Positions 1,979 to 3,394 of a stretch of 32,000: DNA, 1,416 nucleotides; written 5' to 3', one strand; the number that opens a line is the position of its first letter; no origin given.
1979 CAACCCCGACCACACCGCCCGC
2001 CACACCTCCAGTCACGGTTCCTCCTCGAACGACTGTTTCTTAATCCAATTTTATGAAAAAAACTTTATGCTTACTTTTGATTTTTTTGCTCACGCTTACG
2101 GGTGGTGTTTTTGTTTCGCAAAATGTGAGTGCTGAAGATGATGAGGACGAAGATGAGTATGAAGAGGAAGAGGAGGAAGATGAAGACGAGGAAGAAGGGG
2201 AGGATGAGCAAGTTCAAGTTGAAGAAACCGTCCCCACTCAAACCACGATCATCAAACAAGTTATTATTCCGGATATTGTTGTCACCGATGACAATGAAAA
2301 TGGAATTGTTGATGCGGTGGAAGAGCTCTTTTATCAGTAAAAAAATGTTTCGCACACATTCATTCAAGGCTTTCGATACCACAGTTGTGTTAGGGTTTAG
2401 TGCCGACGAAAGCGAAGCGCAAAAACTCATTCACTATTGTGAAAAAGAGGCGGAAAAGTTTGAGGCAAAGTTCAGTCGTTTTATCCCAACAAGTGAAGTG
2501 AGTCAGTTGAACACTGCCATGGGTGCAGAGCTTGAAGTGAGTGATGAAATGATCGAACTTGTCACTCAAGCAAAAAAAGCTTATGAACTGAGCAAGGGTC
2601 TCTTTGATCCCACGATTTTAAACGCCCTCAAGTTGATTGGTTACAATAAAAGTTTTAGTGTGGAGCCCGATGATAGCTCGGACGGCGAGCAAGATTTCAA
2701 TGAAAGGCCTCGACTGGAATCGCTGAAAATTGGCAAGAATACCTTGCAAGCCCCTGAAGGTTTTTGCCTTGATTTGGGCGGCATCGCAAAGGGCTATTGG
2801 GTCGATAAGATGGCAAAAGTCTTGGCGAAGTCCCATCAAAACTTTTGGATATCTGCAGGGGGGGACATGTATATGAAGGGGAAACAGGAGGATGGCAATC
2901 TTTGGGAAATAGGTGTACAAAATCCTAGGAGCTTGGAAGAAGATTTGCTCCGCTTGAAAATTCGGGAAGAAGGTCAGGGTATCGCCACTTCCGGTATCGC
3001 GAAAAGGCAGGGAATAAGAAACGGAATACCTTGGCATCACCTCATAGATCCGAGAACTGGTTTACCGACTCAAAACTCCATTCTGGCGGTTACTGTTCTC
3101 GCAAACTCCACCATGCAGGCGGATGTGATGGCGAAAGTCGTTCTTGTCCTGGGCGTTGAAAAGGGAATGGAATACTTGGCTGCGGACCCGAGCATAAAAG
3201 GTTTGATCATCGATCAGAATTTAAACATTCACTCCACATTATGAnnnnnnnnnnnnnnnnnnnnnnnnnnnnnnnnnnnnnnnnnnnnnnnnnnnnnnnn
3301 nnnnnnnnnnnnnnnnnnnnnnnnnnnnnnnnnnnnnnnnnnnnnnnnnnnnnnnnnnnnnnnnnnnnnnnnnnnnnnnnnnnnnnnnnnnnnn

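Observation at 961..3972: Split NOX-like transmembrane electron-transfer cluster: FNR-like reductase + acidic secreted protein + ApbE flavin transferase + bis-heme ferric-reductase-domain protein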

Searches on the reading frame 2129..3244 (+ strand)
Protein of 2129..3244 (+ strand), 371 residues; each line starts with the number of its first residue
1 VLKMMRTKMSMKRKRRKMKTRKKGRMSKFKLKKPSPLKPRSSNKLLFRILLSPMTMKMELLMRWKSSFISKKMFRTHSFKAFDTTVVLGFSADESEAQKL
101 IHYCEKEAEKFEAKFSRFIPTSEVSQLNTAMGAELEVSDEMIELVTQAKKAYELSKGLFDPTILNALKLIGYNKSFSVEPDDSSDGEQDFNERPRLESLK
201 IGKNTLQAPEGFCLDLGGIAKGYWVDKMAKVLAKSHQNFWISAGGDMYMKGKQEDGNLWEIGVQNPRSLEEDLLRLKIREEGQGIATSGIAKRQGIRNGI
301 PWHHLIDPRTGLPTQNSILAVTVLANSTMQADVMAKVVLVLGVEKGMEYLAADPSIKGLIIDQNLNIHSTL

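Call 3: search_protein_families(library=pfam, proteins=[window:2129-3244:+], max_evalue=0.1)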
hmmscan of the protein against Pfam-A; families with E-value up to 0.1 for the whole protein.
window:2129-3244:+ (371 aa): 1 family
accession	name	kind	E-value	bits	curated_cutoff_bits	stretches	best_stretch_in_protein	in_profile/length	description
PF02424.20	ApbE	-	2.6e-61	207.9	25.6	1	102-356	15-262/266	ApbE family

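Call 4: search_protein_families(library=ncbifam, proteins=[window:2129-3244:+], max_evalue=0.1)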
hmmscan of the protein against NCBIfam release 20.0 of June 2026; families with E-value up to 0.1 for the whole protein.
window:2129-3244:+ (371 aa): 2 families
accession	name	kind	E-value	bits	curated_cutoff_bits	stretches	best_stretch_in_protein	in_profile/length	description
NF007774.0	PRK10461.1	equivalog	2.2e-22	79.5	498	1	92-349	53-316/351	FAD:protein FMN transferase ApbE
NF003322.0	PRK04334.1-2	equivalog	0.06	12.4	290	0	233-293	110-172/295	hypothetical protein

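Call 43: search_solved_structures(query=window:2345-3244:+, max_evalue=0.00001, show_alignments=3)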
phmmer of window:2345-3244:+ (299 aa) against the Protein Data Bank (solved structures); distinct sequences matched with E-value up to 0.00001: 13.
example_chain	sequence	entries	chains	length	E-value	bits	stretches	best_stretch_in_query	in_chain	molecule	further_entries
7esa_A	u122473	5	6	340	2.8e-28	102.3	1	47-298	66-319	FAD:protein FMN transferase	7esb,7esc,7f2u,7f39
6nxi_A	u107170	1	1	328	8.9e-28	100.6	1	34-281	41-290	FAD:protein FMN transferase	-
6nxj_A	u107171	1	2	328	2.2e-26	96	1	34-281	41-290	FAD:protein FMN transferase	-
1vrm_A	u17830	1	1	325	1.4e-24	90.1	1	14-270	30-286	hypothetical protein TM1553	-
5mgy_H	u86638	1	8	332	2.6e-24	89.2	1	23-277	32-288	FAD:protein FMN transferase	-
4xdt_A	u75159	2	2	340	8e-22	81.1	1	41-292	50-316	FAD:protein FMN transferase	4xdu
4ifu_A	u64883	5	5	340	2.2e-21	79.6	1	50-292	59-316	FAD:protein FMN transferase | Thiamine biosynthesis lipoprotein ApbE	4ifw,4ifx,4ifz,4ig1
7mgt_A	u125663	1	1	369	2.8e-21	79.3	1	50-292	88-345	FAD:protein FMN transferase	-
4xdr_A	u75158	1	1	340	2.8e-20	76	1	50-292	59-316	FAD:protein FMN transferase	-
4xgw_A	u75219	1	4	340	5e-19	71.9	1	62-279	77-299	FAD:protein FMN transferase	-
2o18_A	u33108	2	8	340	1.8e-18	70.1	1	62-279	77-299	Thiamine biosynthesis lipoprotein apbE | FAD:protein FMN transferase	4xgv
4xgx_A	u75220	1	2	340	3e-18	69.3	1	64-279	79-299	FAD:protein FMN transferase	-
3pnd_A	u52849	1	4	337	4.3e-18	68.8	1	61-279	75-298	Thiamine biosynthesis lipoprotein ApbE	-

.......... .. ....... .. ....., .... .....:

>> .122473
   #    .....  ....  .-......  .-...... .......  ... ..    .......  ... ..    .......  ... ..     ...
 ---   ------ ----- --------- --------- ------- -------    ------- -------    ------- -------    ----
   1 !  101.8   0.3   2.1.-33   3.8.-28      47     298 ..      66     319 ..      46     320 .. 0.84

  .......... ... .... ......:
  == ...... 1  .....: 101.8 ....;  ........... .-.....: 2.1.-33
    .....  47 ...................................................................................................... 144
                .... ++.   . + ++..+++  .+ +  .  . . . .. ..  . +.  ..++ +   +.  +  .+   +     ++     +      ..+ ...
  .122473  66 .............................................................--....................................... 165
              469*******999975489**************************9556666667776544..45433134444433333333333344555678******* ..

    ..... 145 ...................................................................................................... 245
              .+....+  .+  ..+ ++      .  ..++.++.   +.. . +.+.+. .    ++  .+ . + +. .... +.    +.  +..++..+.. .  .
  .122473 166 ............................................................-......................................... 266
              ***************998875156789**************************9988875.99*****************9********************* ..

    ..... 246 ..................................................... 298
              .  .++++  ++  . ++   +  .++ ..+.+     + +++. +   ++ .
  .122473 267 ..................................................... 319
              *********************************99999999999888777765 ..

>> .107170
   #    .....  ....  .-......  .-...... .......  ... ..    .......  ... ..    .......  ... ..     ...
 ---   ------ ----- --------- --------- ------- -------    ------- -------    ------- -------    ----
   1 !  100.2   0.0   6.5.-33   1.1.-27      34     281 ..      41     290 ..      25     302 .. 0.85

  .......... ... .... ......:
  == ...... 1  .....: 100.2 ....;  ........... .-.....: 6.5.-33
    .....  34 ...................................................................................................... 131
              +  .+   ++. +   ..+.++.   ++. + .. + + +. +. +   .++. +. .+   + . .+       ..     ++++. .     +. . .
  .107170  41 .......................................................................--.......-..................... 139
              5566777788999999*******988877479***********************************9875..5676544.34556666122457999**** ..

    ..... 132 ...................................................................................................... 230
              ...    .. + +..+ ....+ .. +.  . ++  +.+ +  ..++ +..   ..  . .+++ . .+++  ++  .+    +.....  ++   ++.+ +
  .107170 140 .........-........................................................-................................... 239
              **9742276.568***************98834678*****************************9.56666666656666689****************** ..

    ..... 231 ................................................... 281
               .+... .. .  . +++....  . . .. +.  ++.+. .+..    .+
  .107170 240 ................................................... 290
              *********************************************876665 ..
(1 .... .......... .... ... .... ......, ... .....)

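Call 54: find_homologous_proteins(query=window:2345-3244:+, max_evalue=1e-20)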
Query window:2345-3244:+ (299 aa): 3631 proteins with E <= 1e-20 among 6560 candidates; the best 120 are listed.
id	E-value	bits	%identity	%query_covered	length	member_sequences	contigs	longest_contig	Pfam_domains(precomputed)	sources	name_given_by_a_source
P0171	5.4e-195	664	100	100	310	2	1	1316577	PF02424.21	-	-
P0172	2.3e-154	531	80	100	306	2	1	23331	PF02424.21,PF27030.1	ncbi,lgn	-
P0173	1.7e-95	338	52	100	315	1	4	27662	PF02424.21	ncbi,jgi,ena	jgi:thiamine biosynthesis lipoprotein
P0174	1.4e-88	315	50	99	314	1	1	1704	PF02424.21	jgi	-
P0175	5.2e-84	300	46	99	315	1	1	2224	PF02424.21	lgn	-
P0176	4.9e-82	293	48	99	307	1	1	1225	PF02424.21,PF27030.1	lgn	-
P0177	1.1e-80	289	48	98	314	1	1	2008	PF02424.21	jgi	-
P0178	2.5e-79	285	52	87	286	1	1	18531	PF02424.21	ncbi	ncbi:MAG: FAD:protein FMN transferase, partial [Candidatus Gracilibacteria bacterium]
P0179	8.0e-79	283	46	99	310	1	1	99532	PF02424.21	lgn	-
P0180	1.8e-78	282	48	99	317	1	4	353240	PF02424.21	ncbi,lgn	-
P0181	5.3e-77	277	46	99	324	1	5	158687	PF02424.21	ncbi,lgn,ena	-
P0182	1.4e-76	276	45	100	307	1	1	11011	PF02424.21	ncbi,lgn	-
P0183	2.2e-71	259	44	97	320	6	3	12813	PF02424.21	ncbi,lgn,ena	ncbi:MAG: FAD:protein FMN transferase [Patescibacteria group bacterium]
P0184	2.0e-69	252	43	96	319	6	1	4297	PF02424.21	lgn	-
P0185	8.6e-69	250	43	99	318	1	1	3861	PF02424.21,PF27030.1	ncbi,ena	-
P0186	4.9e-68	248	41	97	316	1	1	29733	PF02424.21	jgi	-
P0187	1.7e-67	246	43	95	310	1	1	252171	PF02424.21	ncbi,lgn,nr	ncbi:FAD:protein FMN transferase [Candidatus Falkowbacteria bacterium]|nr:FAD:protein FMN transferas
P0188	3.1e-67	245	44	97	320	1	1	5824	PF02424.21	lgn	-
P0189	3.8e-67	245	42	98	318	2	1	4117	PF02424.21,PF27030.1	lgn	-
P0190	4.5e-67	244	44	91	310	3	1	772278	PF02424.21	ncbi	-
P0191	1.2e-66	243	44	98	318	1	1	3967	PF02424.21,PF27030.1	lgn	-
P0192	1.7e-66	242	46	85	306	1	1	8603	PF02424.21,PF27030.1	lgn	-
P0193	2.0e-66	242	42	97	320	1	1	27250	PF02424.21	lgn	-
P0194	2.2e-66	242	42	97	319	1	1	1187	PF02424.21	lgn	-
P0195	2.3e-66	242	43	92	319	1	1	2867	PF02424.21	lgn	-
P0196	2.8e-65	238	43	95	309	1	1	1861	PF02424.21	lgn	-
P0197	6.0e-65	237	42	97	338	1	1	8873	PF02424.21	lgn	-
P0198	2.0e-64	236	42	97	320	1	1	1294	PF02424.21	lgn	-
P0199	4.5e-64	235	44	83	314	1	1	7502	PF02424.21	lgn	-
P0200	8.9e-64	234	42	99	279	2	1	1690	PF02424.21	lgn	-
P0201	1.4e-63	233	41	96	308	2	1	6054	PF02424.21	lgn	-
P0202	2.8e-63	232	39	95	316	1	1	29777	PF02424.21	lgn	-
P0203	3.3e-63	232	42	97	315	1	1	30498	PF02424.21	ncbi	ncbi:FAD:protein FMN transferase [candidate division KSB1 bacterium]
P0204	1.2e-62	230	42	91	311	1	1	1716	PF02424.21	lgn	-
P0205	1.5e-62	230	41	97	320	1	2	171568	PF02424.21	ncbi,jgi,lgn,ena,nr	ncbi:MAG TPA: hypothetical protein DEB09_04035 [Candidatus Magasanikbacteria bacterium]|nr:hypotheti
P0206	2.9e-62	229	41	96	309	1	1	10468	PF02424.21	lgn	-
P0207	5.2e-62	228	41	97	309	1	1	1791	PF02424.21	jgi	-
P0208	8.5e-62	227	41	96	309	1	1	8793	PF02424.21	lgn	-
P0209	1.1e-61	227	40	95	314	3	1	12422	PF02424.21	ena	-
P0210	2.1e-61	226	43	95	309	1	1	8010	PF02424.21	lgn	-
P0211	7.9e-61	224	42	81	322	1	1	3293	PF02424.21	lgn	-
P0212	1.1e-60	223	43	85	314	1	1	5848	PF02424.21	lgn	-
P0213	4.6e-60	221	43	92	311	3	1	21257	PF02424.21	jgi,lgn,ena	-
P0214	6.9e-60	221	42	94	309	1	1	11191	PF02424.21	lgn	-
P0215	8.7e-60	220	42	92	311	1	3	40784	PF02424.21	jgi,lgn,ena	-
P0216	8.8e-60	220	43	92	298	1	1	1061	PF02424.21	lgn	-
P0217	1.7e-59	220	40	99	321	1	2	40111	PF02424.21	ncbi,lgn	ncbi:MAG: FAD:protein FMN transferase [Candidatus Magasanikiibacteriota bacterium]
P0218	1.7e-58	216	41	92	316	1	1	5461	PF02424.21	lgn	-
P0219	2.0e-58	216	42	89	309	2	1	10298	PF02424.21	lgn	-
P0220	3.9e-58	215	43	88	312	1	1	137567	PF02424.21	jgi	jgi:FAD:protein FMN transferase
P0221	2.3e-57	213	43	86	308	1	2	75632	PF02424.21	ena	-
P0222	1.1e-56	210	41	92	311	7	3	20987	PF02424.21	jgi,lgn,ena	-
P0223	2.7e-55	206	40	92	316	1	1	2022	PF02424.21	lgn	-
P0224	1.0e-54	204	36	95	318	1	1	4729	PF02424.21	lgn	-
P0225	4.1e-54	202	42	86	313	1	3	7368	PF02424.21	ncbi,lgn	-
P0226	8.5e-54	201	40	95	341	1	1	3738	PF02424.21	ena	-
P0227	1.7e-53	200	43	86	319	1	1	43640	PF02424.21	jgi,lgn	jgi:thiamine biosynthesis lipoprotein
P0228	2.6e-53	199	42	85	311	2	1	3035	PF02424.21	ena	-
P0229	3.2e-53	199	40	86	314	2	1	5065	PF02424.21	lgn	-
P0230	5.0e-52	195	42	85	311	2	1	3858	PF02424.21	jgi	-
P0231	6.0e-52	195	39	95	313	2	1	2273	PF02424.21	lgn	-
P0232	6.2e-52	195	39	96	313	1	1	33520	PF02424.21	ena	-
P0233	1.6e-51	193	38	99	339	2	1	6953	PF02424.21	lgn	-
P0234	2.6e-51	193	39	96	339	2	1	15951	PF02424.21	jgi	jgi:thiamine biosynthesis lipoprotein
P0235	2.9e-51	193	38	96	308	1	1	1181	PF02424.21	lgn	-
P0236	3.4e-51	192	41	87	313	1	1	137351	PF02424.21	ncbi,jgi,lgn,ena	ncbi:MAG: FAD:protein FMN transferase [Patescibacteria group bacterium]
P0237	2.0e-50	190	35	97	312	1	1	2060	PF02424.21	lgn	-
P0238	2.5e-50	189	38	99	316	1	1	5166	PF02424.21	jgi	jgi:thiamine biosynthesis lipoprotein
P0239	4.3e-50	189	38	95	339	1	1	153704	PF02424.21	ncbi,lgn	-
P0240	4.4e-50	189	36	96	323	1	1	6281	PF02424.21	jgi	jgi:FAD:protein FMN transferase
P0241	9.7e-50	188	39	87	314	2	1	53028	PF02424.21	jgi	-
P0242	1.7e-49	187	36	97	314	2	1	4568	PF02424.21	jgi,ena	-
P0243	3.2e-49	186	37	96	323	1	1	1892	PF02424.21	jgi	jgi:FAD:protein FMN transferase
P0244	1.9e-48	183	40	84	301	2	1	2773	PF02424.21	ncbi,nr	ncbi:MAG TPA: FAD:protein FMN transferase [Dehalococcoidia bacterium]|nr:FAD:protein FMN transferase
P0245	2.3e-48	183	39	95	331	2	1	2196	PF02424.21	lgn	-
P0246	2.7e-48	183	37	96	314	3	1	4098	PF02424.21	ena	-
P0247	3.2e-48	183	37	91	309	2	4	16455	PF02424.21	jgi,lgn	jgi:thiamine biosynthesis lipoprotein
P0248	4.0e-48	182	40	88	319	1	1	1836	PF02424.21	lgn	-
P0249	1.2e-47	181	34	99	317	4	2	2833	PF02424.21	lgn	-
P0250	1.3e-47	181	36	95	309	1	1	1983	PF02424.21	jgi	jgi:thiamine biosynthesis lipoprotein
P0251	2.0e-47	180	38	99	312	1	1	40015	PF02424.21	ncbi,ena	-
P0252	2.5e-47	180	38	98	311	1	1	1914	PF02424.21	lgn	-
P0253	5.4e-47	178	39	98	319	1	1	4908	PF02424.21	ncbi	-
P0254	5.5e-47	178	37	96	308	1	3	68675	PF02424.21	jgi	jgi:thiamine biosynthesis lipoprotein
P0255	1.0e-46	178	34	98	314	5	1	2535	PF02424.21,PF27030.1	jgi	jgi:thiamine biosynthesis lipoprotein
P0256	1.1e-46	178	36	96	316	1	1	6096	PF02424.21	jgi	jgi:FAD:protein FMN transferase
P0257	2.6e-46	176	38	98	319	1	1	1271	PF02424.21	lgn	-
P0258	3.5e-46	176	36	97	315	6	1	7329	PF02424.21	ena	-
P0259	3.8e-46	176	37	99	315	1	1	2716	PF02424.21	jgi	jgi:thiamine biosynthesis lipoprotein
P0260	4.0e-46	176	37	96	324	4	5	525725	PF02424.21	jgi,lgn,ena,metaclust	metaclust:\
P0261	7.8e-46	175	39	89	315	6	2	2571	PF02424.21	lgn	-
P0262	1.2e-45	174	34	100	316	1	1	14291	PF02424.21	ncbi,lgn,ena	-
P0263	1.2e-45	174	37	98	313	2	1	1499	PF02424.21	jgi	jgi:thiamine biosynthesis lipoprotein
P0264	1.3e-45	174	37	98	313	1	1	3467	PF02424.21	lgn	-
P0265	1.8e-45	174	35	99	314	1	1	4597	PF02424.21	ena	-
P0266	1.9e-45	173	36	98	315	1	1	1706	PF02424.21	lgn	-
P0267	2.2e-45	173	35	97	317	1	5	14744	PF02424.21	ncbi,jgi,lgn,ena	-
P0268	2.7e-45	173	53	52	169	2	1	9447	PF02424.21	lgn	-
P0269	2.7e-45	173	39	98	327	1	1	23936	PF02424.21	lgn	-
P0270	3.7e-45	172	37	95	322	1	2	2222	PF02424.21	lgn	-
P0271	5.6e-45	172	34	97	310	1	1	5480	PF02424.21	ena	-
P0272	5.9e-45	172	38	96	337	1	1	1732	PF02424.21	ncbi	-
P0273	6.8e-45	172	36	96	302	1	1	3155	PF02424.21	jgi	jgi:FAD:protein FMN transferase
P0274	6.9e-45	172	39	96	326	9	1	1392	PF02424.21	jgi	-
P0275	7.1e-45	172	35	96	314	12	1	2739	PF02424.21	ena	-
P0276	7.4e-45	171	40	89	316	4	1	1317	PF02424.21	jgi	-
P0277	9.0e-45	171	36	96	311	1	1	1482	PF02424.21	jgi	jgi:thiamine biosynthesis lipoprotein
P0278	9.9e-45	171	35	96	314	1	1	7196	PF02424.21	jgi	jgi:FAD:protein FMN transferase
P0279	1.0e-44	171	52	50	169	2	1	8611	PF02424.21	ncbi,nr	ncbi:FAD:protein FMN transferase, partial [Patescibacteria group bacterium]|nr:FAD:protein FMN trans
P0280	1.3e-44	171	35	100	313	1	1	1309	PF02424.21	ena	-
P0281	1.6e-44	170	38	88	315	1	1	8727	PF02424.21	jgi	jgi:FAD:protein FMN transferase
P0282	1.8e-44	170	39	84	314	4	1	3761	PF02424.21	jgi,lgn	jgi:thiamine biosynthesis lipoprotein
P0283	1.9e-44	170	37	96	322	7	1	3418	PF02424.21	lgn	-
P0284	2.1e-44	170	35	97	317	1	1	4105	PF02424.21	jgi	jgi:thiamine biosynthesis lipoprotein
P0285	2.2e-44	170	35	97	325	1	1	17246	PF02424.21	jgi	jgi:thiamine biosynthesis lipoprotein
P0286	2.4e-44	170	38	89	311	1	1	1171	PF02424.21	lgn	-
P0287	2.6e-44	170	38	88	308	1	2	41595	PF02424.21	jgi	jgi:thiamine biosynthesis lipoprotein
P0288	3.1e-44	169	37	97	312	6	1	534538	PF02424.21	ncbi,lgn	ncbi:MAG: FAD:protein FMN transferase [Anaerolineales bacterium]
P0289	3.6e-44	169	37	99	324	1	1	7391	PF02424.21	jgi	jgi:FAD:protein FMN transferase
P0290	4.0e-44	169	36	98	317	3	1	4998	PF02424.21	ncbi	-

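Call 56: find_encoding_contigs(protein=P0288, flank=5000, max_places=2)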
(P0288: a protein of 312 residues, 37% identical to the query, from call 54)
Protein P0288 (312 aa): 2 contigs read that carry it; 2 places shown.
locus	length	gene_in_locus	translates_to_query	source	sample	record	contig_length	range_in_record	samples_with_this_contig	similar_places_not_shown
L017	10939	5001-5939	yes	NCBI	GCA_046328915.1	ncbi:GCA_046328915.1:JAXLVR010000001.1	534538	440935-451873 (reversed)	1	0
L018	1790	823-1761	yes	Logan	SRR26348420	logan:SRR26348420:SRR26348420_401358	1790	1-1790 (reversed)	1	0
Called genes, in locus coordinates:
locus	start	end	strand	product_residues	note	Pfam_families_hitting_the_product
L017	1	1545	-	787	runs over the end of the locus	PF01841:Transglut_core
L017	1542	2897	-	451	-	PF01882:DUF58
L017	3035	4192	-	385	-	PF04055:Radical_SAM (weak), PF12836:HHH_3 (weak)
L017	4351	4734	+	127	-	-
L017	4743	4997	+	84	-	-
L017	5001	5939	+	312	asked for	PF02424:ApbE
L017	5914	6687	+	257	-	-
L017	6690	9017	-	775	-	PF01582:TIR, PF13676:TIR_2, PF24885:TPR_NPHP3, PF13424:TPR_12, PF13374:TPR_10, PF13424:TPR_12, PF13424:TPR_12, PF24885:TPR_NPHP3, +6 more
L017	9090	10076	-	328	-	PF01384:PHO4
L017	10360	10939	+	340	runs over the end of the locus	PF00589:Phage_integrase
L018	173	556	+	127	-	-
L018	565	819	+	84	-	-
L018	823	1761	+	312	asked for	PF02424:ApbE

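Call 90: search_protein_families(library=pfam, proteins=[L017:4351-4734:+, L017:4743-4997:+], max_evalue=1)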
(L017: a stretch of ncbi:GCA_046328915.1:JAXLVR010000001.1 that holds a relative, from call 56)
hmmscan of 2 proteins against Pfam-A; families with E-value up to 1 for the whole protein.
L017:4351-4734:+ (127 aa): 11 families
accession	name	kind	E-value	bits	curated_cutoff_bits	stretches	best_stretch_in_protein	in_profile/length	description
PF10037.15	MRP-S27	-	0.0014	18.2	25.9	1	20-114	252-344/393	Mitochondrial 28S ribosomal protein S27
PF20388.3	DUF6683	-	0.0085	16.1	23.6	1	36-98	73-134/253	Family of unknown function (DUF6683)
PF13689.11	DUF4154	-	0.016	15.7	24.9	1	58-126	37-104/143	YfiR/HmsC-like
PF22752.1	DUF488-N3i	-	0.018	16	27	1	56-108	41-93/131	Inactive DUF488-N3 subclade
PF03938.19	OmpH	-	0.042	14.5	32.4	1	62-102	43-94/141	Outer membrane protein (OmpH-like)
PF16493.11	Meis_PKNOX_N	-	0.046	14.6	27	1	47-117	37-108/116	TALE/MEIS homeobox family N-terminal domain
PF08614.16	ATG16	-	0.052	14.1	33.7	1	39-111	62-129/200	Autophagy protein 16 (ATG16)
PF05335.18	DUF745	-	0.22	11.7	33.3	1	32-108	79-156/183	Protein of unknown function (DUF745)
PF01956.21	EMC3_TMCO1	-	0.49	10.6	27.1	1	63-107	41-86/169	Integral membrane protein EMC3/TMCO1-like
PF09969.14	DUF2203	-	0.52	11.4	24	1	56-115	10-74/122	Uncharacterized conserved protein (DUF2203)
PF12752.12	SUZ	-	0.83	10.8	25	0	41-77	18-46/56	SUZ domain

L017:4743-4997:+ (84 aa): 1 family
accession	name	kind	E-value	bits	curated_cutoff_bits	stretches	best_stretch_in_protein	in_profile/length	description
PF14209.11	DUF4321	-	0.019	15.3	27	1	4-27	25-48/48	Domain of unknown function (DUF4321)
